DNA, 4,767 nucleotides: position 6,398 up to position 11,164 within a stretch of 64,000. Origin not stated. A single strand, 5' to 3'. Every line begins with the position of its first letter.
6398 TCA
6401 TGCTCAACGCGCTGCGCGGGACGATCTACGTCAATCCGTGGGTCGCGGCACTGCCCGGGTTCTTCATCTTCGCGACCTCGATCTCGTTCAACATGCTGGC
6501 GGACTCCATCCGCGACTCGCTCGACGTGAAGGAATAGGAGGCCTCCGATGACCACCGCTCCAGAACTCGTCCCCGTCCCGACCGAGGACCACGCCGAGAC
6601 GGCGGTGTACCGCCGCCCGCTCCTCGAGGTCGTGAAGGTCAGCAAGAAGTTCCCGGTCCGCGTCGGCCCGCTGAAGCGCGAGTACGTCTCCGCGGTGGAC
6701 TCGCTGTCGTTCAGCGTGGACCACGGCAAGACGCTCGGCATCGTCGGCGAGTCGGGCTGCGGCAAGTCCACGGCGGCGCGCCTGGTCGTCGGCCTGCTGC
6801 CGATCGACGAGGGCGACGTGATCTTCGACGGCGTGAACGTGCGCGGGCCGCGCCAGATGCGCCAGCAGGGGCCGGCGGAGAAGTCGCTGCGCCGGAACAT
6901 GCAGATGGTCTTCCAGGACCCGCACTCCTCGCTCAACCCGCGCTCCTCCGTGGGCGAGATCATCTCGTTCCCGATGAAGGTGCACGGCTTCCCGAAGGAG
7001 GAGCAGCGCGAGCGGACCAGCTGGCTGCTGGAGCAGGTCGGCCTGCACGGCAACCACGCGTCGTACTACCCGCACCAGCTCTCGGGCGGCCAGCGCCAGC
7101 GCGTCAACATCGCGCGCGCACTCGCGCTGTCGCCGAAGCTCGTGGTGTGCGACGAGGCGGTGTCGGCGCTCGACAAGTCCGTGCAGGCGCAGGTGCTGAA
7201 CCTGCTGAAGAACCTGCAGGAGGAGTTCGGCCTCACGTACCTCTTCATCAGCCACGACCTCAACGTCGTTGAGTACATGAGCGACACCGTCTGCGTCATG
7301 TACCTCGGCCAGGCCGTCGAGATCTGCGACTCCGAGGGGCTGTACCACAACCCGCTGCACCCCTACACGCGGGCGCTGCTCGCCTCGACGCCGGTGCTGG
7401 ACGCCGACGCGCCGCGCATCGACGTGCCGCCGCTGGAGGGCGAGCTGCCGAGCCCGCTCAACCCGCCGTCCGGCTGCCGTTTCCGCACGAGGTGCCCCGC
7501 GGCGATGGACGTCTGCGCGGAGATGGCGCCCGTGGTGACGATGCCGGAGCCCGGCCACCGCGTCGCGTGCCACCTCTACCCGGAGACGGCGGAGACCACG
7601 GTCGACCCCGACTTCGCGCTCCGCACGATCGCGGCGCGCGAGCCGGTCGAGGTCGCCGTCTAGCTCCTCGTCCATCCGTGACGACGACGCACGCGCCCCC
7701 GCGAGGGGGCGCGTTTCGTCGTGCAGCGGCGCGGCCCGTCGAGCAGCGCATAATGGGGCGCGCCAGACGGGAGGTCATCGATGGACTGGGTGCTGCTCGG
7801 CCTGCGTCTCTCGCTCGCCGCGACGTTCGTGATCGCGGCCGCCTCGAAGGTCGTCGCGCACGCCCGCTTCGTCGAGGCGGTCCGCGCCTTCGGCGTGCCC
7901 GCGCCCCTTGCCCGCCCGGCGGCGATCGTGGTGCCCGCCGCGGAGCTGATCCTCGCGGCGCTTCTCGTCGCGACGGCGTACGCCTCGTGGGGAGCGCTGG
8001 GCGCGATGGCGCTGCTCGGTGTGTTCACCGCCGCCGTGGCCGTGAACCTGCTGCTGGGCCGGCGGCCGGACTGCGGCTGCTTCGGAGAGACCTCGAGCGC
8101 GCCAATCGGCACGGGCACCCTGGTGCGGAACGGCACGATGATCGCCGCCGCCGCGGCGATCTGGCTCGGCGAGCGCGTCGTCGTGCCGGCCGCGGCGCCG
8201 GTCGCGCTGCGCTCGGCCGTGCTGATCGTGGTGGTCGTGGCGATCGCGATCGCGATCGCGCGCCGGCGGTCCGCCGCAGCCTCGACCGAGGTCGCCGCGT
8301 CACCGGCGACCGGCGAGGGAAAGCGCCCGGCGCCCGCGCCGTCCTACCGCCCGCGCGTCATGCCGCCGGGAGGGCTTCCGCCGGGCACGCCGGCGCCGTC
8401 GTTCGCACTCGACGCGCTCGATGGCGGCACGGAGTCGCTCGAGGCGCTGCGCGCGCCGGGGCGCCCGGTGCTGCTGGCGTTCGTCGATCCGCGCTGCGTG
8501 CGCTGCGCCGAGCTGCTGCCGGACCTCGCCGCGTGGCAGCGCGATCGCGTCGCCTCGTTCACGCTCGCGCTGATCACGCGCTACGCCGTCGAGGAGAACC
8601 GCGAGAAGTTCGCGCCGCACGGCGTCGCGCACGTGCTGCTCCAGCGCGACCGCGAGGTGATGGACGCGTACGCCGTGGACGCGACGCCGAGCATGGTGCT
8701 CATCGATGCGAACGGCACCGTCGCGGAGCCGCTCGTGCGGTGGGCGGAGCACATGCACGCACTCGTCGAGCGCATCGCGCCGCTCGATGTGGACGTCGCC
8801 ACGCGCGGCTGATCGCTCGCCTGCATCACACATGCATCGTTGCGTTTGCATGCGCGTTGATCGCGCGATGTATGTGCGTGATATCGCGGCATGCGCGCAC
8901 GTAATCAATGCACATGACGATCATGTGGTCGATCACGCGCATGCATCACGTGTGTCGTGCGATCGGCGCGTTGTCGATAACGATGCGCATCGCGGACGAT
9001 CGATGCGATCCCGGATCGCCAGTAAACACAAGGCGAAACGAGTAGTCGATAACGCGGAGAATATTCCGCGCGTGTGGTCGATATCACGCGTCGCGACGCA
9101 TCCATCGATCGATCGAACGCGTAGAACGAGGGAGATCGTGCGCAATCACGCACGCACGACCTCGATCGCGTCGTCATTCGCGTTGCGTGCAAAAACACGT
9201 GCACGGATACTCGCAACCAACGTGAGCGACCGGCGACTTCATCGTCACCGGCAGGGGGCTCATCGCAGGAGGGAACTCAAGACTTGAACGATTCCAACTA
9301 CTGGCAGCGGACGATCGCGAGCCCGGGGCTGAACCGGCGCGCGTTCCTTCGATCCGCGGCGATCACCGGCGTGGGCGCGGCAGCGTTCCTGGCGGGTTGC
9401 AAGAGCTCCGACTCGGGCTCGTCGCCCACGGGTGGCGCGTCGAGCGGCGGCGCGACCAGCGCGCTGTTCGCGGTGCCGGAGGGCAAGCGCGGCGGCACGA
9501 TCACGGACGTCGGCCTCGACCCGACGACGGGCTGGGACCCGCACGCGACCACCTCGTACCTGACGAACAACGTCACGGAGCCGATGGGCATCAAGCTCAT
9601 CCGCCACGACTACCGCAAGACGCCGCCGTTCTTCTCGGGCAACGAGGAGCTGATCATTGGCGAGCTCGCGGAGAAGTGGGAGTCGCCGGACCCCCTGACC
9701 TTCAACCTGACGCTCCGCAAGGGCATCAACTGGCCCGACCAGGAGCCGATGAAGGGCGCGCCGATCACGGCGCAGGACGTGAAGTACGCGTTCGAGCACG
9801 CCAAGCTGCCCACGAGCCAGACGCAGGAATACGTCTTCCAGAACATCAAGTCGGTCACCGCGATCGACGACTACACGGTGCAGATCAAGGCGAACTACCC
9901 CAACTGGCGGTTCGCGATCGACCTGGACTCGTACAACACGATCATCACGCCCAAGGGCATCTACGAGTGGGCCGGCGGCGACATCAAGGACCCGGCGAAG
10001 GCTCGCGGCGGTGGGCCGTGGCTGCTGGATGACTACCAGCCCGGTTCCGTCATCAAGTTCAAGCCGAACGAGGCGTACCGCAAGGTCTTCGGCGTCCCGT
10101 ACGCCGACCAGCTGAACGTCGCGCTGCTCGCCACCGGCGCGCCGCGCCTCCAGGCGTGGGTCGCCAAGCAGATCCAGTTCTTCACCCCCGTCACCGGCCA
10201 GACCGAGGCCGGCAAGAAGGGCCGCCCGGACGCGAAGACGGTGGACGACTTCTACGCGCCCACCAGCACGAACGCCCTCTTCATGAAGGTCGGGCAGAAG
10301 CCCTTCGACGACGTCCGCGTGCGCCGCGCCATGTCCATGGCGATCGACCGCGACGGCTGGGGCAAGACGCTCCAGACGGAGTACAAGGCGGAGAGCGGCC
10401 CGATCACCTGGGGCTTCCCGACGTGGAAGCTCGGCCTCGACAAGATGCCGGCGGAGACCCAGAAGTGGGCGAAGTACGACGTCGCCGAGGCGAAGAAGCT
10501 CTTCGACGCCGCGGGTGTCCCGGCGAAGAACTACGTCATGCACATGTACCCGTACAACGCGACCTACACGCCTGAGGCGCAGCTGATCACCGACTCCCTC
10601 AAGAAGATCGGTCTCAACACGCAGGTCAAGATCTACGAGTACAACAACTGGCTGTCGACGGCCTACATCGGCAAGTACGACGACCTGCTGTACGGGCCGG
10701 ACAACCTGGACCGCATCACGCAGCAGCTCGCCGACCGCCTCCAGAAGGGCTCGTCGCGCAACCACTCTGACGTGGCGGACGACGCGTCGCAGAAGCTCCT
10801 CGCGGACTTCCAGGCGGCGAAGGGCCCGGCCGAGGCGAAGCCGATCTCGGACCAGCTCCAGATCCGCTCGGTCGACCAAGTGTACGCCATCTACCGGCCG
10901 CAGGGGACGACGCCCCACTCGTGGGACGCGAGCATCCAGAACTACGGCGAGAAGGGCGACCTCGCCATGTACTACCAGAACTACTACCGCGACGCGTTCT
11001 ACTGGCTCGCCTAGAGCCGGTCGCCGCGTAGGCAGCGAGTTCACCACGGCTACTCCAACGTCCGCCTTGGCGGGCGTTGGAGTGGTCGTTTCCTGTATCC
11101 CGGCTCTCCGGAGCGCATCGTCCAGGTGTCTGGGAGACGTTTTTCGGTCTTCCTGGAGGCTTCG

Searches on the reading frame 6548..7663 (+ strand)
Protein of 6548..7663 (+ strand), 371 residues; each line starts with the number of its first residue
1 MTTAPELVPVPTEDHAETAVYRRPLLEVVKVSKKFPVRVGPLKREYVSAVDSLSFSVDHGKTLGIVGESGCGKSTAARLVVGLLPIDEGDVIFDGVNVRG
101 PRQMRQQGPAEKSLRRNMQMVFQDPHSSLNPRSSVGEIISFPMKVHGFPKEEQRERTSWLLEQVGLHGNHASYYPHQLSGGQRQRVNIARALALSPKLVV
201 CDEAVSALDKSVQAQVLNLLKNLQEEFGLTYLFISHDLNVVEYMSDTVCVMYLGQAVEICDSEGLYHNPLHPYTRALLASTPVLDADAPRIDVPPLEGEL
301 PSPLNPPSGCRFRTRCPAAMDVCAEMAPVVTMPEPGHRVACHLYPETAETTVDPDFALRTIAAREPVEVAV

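Call 6: search_protein_families(library=pfam, proteins=[window:6548-7663:+])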
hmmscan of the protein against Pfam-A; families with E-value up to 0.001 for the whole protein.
window:6548-7663:+ (371 aa): 4 families
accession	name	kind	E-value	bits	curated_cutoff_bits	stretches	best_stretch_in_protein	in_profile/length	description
PF00005.33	ABC_tran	-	1.6e-31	110.2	25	1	51-205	2-136/137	ABC transporter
PF08352.17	oligo_HPY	-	1.4e-18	67.4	27.1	1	257-323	1-65/65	Oligopeptide/dipeptide transporter, C-terminal region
PF13401.12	AAA_22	-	5e-06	27.3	27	1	63-234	8-121/130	AAA domain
PF02463.25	SMC_N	-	1.8e-05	24.7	40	1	174-252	133-213/220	RecF/RecN/SMC N terminal domain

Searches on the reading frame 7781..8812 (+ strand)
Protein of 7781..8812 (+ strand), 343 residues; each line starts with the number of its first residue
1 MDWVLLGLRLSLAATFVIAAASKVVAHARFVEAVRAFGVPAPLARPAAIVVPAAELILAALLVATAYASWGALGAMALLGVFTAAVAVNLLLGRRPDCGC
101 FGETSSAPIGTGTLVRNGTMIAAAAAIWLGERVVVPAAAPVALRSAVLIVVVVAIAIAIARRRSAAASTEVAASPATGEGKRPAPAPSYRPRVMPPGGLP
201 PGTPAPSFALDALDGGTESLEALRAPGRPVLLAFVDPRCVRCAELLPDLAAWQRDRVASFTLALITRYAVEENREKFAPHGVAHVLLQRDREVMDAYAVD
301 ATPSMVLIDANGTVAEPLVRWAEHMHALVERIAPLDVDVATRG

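Call 5: search_protein_families(library=pfam, proteins=[window:7781-8812:+])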
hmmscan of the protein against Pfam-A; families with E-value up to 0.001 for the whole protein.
window:7781-8812:+ (343 aa): 4 families
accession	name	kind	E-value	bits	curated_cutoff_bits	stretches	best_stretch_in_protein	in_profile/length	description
PF07291.16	MauE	-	1.3e-28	100.3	27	1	1-129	1-127/128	Methylamine utilisation protein MauE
PF00578.27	AhpC-TSA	-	7.6e-08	32.8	26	1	201-315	1-122/124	AhpC/TSA family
PF13098.12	Thioredoxin_2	-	6.8e-07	30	27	1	227-314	5-87/104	Thioredoxin-like domain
PF08534.16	Redoxin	-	3.4e-05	24.1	26.6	1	201-315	2-129/148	Redoxin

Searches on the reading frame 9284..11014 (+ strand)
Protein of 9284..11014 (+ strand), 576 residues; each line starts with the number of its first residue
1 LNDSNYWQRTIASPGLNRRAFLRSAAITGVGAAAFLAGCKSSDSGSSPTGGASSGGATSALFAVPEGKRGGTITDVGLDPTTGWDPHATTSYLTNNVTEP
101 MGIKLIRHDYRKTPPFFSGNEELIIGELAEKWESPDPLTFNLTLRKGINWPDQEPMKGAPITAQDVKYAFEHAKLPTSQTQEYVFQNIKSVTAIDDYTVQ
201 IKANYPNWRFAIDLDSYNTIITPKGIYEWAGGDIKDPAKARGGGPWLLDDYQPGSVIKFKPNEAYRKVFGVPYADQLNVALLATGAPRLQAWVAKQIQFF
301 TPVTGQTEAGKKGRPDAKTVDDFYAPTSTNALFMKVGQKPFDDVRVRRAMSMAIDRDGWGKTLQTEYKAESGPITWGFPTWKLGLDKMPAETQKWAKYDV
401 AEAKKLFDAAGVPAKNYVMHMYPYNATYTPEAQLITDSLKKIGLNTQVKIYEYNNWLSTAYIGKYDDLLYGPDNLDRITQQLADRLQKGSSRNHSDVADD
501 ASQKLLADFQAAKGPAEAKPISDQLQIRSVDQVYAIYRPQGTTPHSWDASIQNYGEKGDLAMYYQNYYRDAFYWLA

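Call 5: search_protein_families(library=pfam, proteins=[window:9284-11014:+])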
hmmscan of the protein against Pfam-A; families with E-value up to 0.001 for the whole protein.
window:9284-11014:+ (576 aa): 1 family
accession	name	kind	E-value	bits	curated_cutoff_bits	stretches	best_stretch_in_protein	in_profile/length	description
PF00496.27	SBP_bac_5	-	3.2e-56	191.5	32.4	1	125-466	3-340/368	Bacterial extracellular solute-binding proteins, family 5 Middle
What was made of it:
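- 9284..11014 (+): Family 5 solute-binding protein (Opp/Dpp/opine type), first gene of the + strand run that ends with CoAT1-CoAT2. PF00496 E 3e-56 (call 5).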

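Call 11: search_protein_families(library=ncbifam, proteins=[window:9284-11014:+], max_evalue=0.00001)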
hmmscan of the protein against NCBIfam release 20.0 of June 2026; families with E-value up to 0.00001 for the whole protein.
window:9284-11014:+ (576 aa): 9 families
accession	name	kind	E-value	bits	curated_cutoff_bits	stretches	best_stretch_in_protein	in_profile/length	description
NF043070.1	DppA_dipep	equivalog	1.4e-16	60.2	1005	1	119-471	70-432/535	dipeptide ABC transporter periplasmic-binding protein DppA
NF011942.0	PRK15413.1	equivalog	7.6e-16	57.9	594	1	128-449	75-381/512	glutathione ABC transporter substrate-binding protein GsiB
NF045467.1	Opp4A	equivalog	1.4e-15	56.5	650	2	338-456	311-441/556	oligopeptide ABC transporter substrate-binding protein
NF045468.1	Opp5A_nikA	equivalog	3.7e-15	55.4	600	1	126-419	59-325/488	nickel ABC transporter substrate-binding protein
TIGR02294.1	nickel_nikA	equivalog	4.3e-14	51.9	393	1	124-412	48-327/501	nickel ABC transporter substrate-binding protein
NF011684.0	PRK15104.1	equivalog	5.7e-12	45.1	947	1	337-469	306-439/543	oligopeptide ABC transporter substrate-binding protein OppA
TIGR04028.1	SBP_KPN_01854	hypoth_equivalog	5.1e-11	41.8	468.5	1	129-536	49-475/509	TIGR04028 family ABC transporter substrate-binding protein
NF011689.0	PRK15109.1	equivalog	1.7e-10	40.2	560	1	124-448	79-413/547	ABC transporter substrate-binding protein SapA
NF047575.1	opine_bind_CntA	exception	4.6e-08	32.1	800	1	124-413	77-361/535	staphylopine-dependent metal ABC transporter substrate-binding lipoprotein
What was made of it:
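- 9284..11014 (+): It is far below every NCBIfam equivalog cutoff (call 11).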
